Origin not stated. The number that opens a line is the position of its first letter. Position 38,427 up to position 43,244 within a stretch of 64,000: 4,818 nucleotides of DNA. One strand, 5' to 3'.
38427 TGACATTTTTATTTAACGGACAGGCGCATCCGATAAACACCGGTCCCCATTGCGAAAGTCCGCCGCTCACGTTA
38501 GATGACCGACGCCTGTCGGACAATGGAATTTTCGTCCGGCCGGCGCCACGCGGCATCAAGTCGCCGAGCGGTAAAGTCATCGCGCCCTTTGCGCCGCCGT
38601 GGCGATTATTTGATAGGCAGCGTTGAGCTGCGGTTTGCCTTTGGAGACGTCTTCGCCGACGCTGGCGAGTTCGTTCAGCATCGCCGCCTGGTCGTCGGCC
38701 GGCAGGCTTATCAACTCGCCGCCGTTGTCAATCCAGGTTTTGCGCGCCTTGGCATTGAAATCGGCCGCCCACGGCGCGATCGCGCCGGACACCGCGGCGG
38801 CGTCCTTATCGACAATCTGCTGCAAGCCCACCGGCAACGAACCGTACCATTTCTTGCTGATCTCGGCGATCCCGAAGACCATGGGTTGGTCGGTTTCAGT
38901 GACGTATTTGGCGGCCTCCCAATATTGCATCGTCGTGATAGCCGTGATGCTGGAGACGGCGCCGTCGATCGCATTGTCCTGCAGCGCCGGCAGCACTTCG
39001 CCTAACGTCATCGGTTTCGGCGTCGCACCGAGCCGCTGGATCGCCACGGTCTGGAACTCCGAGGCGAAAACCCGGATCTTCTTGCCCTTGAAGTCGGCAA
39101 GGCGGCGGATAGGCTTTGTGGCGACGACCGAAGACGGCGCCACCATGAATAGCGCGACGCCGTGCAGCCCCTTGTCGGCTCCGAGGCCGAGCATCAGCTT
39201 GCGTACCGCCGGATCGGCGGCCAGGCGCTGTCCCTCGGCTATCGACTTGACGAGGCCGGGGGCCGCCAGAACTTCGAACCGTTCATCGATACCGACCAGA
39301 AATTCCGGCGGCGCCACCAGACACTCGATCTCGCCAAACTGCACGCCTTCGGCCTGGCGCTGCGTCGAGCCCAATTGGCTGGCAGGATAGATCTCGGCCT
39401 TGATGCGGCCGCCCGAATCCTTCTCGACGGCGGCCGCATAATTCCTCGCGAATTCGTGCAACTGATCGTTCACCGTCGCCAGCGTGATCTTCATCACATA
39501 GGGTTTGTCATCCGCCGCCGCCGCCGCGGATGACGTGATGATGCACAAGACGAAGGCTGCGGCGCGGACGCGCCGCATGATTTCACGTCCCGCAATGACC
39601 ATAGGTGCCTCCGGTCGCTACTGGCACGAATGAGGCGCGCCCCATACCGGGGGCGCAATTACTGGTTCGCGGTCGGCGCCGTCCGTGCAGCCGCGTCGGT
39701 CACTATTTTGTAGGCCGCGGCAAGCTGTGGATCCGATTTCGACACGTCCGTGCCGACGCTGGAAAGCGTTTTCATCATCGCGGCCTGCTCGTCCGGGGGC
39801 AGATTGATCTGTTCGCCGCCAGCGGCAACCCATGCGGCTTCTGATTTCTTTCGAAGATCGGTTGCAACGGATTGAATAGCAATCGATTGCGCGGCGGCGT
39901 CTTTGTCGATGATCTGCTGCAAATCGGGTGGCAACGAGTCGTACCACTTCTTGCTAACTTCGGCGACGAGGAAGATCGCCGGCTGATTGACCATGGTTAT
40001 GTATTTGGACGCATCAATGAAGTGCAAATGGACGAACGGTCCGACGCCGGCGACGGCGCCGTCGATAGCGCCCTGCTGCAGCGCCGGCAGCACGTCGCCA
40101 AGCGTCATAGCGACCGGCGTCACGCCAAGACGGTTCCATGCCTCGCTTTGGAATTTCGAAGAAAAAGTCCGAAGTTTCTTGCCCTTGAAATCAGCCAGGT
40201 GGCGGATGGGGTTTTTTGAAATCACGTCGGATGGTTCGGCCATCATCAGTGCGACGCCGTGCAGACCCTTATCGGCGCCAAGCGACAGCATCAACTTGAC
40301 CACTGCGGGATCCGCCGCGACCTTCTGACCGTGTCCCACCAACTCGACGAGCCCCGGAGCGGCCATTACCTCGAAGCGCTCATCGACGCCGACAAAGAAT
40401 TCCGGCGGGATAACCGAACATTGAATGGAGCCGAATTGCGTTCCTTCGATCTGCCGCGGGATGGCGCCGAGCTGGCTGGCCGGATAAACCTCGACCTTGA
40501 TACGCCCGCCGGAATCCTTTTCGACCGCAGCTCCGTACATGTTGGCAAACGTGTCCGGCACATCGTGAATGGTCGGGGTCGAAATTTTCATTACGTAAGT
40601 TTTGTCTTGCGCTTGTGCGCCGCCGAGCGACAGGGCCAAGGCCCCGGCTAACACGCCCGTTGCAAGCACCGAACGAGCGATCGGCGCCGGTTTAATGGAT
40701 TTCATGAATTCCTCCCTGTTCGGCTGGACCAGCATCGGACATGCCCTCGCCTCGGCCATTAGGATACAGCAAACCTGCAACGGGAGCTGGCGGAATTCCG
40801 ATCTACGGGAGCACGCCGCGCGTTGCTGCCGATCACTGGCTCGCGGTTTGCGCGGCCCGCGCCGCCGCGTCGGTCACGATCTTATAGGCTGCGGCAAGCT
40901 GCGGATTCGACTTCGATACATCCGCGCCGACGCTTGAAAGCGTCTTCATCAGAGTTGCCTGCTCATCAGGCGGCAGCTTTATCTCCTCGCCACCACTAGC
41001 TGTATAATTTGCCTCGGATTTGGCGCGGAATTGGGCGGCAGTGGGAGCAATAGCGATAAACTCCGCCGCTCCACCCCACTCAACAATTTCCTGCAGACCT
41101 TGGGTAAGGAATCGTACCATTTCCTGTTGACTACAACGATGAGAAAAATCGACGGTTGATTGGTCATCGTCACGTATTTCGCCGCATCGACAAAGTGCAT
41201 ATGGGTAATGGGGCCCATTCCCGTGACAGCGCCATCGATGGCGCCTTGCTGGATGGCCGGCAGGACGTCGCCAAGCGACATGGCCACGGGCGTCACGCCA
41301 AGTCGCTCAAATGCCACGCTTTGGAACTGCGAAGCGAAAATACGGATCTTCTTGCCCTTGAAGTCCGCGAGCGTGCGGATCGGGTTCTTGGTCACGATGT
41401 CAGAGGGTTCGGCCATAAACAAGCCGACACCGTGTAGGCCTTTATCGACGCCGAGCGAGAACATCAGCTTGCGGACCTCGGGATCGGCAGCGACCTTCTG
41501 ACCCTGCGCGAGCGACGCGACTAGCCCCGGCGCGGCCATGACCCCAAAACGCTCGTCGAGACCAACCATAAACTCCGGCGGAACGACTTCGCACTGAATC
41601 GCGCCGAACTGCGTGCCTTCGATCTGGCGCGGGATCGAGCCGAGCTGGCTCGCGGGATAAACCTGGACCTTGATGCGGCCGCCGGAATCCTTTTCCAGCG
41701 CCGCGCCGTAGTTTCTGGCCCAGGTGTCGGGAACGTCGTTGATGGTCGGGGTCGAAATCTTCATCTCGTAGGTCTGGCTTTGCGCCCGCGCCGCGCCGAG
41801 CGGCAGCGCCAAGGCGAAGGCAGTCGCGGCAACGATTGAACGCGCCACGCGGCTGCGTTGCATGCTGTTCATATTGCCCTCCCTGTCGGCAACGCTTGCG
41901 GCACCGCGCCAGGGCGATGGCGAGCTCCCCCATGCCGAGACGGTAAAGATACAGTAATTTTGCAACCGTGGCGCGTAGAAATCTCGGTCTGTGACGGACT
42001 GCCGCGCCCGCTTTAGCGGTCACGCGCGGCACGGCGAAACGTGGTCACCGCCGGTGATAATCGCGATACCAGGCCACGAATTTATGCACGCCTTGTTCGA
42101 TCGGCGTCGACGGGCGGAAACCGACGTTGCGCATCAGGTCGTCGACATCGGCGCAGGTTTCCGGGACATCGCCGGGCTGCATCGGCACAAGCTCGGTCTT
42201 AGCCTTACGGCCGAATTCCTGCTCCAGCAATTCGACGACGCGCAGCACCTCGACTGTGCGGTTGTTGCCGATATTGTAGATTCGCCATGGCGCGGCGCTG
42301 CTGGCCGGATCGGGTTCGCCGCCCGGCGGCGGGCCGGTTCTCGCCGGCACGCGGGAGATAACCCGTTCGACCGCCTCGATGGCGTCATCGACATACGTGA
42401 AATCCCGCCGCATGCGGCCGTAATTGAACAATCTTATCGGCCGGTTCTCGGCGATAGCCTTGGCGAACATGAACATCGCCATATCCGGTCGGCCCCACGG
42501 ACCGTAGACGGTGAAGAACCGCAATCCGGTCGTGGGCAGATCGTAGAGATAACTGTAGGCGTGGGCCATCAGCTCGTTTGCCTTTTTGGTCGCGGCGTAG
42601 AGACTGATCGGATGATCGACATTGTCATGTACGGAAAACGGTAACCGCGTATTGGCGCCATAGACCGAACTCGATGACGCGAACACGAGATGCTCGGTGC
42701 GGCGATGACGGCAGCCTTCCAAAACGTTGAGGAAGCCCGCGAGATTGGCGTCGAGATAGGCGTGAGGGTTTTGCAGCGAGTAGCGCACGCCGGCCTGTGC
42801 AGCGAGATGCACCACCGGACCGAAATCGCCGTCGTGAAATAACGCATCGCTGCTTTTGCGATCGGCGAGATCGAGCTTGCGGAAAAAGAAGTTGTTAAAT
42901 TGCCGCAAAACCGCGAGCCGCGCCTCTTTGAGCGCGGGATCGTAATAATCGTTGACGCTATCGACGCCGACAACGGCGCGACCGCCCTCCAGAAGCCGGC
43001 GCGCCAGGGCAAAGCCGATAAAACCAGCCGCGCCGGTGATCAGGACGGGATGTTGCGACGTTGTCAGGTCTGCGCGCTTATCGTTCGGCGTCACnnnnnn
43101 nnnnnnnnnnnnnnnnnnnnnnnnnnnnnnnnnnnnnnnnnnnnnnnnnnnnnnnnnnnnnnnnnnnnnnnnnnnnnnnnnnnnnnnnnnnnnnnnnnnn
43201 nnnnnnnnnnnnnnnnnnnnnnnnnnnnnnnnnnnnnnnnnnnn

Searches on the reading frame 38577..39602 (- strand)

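Call 3: search_protein_families(library=pfam, proteins=[window:38577-39602:-])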
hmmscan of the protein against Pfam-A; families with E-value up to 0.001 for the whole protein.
window:38577-39602:- (341 aa): 1 family
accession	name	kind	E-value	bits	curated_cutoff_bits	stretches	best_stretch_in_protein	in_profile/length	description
PF03480.18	DctP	-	6.4e-50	170.5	23.4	1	43-316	6-279/286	Bacterial extracellular solute-binding protein, family 7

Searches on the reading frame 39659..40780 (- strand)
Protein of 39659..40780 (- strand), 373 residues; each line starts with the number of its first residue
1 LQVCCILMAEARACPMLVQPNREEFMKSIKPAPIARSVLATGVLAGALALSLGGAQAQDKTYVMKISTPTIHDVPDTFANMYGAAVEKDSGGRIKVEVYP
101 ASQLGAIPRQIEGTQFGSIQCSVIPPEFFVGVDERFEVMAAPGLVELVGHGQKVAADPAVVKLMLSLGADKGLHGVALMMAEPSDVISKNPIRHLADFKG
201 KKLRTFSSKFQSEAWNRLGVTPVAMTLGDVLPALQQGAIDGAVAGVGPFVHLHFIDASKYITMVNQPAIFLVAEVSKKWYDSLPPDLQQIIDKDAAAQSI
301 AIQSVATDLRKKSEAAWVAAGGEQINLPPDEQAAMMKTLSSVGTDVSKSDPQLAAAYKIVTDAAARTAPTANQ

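Call 3: search_protein_families(library=pfam, proteins=[window:39659-40780:-])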
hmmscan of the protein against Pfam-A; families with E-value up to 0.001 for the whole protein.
window:39659-40780:- (373 aa): 1 family
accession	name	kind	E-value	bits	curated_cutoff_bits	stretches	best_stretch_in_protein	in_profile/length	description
PF03480.18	DctP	-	2.5e-44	152.2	23.4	1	78-342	14-278/286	Bacterial extracellular solute-binding protein, family 7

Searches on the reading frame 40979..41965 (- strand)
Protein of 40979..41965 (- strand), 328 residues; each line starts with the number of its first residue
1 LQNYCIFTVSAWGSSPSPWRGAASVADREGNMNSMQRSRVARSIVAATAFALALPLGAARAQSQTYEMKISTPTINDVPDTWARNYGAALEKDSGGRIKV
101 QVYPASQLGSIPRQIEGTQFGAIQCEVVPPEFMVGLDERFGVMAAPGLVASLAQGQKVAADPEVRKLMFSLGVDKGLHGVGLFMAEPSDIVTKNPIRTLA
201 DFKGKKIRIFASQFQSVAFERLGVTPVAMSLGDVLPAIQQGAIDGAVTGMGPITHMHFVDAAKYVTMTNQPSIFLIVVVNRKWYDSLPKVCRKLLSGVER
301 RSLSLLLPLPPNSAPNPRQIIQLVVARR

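Call 3: search_protein_families(library=pfam, proteins=[window:40979-41965:-])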
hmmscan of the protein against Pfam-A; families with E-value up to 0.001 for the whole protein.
window:40979-41965:- (328 aa): 1 family
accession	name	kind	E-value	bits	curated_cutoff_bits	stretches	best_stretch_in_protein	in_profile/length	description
PF03480.18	DctP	-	6.1e-41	141.1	23.4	1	84-295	16-227/286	Bacterial extracellular solute-binding protein, family 7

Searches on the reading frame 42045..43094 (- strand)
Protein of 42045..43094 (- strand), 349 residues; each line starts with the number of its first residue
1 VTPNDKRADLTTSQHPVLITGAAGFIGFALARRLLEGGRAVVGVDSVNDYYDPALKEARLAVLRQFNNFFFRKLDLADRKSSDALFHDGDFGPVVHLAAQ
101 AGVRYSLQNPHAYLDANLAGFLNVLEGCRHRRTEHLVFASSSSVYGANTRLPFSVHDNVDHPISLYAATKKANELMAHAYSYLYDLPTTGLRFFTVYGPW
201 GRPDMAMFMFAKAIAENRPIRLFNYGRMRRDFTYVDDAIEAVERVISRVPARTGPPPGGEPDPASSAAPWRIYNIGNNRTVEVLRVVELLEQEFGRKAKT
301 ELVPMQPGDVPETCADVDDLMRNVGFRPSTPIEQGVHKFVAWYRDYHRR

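Call 3: search_protein_families(library=pfam, proteins=[window:42045-43094:-])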
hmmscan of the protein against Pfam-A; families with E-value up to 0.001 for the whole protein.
window:42045-43094:- (349 aa): 8 families
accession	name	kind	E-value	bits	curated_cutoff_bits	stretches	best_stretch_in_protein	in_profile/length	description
PF01370.27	Epimerase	-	8.7e-52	176.4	20.9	1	17-248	1-227/240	NAD dependent epimerase/dehydratase family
PF16363.11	GDP_Man_Dehyd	-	2.8e-46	159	27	1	18-338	1-331/332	GDP-mannose 4,6 dehydratase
PF04321.23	RmlD_sub_bind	-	8.2e-15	55.1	27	1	17-248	3-199/287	RmlD substrate binding domain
PF01073.25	3Beta_HSD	-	1.6e-12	47.5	22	1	18-236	1-219/280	3-beta hydroxysteroid dehydrogenase/isomerase family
PF02719.21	Polysacc_synt_2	-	3.6e-09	36.7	20.2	1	17-242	1-213/293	Polysaccharide biosynthesis protein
PF00106.31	adh_short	-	5.7e-07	29.6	26.6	1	17-125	3-116/195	short chain dehydrogenase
PF07993.18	NAD_binding_4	-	3.1e-05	23.7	20.1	0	94-198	92-209/258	Male sterility protein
PF08659.16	KR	-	0.00058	20.3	22.6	0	17-150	3-146/180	KR domain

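Call 7: search_protein_families(library=ncbifam, proteins=[window:42045-43094:-])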
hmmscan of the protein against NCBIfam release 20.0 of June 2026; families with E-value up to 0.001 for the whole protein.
window:42045-43094:- (349 aa): 31 families (the best 25 are shown)
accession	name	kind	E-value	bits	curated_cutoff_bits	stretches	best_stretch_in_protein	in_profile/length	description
TIGR01181.1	dTDP_gluc_dehyt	equivalog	2e-41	142.1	365.1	2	17-248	2-233/321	dTDP-glucose 4,6-dehydratase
TIGR01179.1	galE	equivalog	2.6e-39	135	262.3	2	17-198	2-178/332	UDP-glucose 4-epimerase GalE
NF011728.1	PRK15181.1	equivalog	4.9e-34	117.9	760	1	6-241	7-244/348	Vi polysaccharide biosynthesis UDP-N-acetylglucosaminuronic acid C-4 epimerase TviC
TIGR04180.1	EDH_00030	hypoth_equivalog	2.6e-30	105.5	475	1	17-246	1-225/297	NAD-dependent 4,6-dehydratase LegB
TIGR02197.1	heptose_epim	equivalog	1.2e-27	97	274.6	1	17-246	1-230/316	ADP-glyceromanno-heptose 6-epimerase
NF007582.0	PRK10217.1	equivalog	4.9e-25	88.4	698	1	17-343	4-331/355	dTDP-glucose 4,6-dehydratase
NF007490.0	PRK10084.1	subfamily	4.5e-23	81.8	649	1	17-345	3-336/361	dTDP-glucose 4,6-dehydratase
NF007956.0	PRK10675.1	subfamily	2e-21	76.5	394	1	17-341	3-327/338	UDP-glucose 4-epimerase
NF043036.1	ErythonDh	equivalog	6.3e-17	61.7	325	1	17-214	3-197/321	D-erythronate dehydrogenase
NF042422.1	oxyalk_red_OleD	equivalog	6.8e-17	61.8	580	1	17-248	3-217/329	2-alkyl-3-oxoalkanoate reductase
TIGR02622.1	CDP_4_6_dhtase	equivalog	1.7e-14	53.7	278.45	1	15-183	5-171/352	CDP-glucose 4,6-dehydratase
NF008872.0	PRK11908.1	equivalog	1.6e-13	50.5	294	1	17-249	4-240/349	bifunctional UDP-4-keto-pentose/UDP-xylose synthase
NF042423.1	oxyalk_red_Shew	equivalog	2.2e-13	50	580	1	10-238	4-213/331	2-alkyl-3-oxoalkanoate reductase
NF047922.1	GDPFucSynFcl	equivalog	7.4e-12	45.3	500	1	72-346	35-304/308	GDP-L-fucose synthase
NF008360.0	PRK11150.1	equivalog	2e-09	37.1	452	1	17-240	2-219/310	ADP-glyceromanno-heptose 6-epimerase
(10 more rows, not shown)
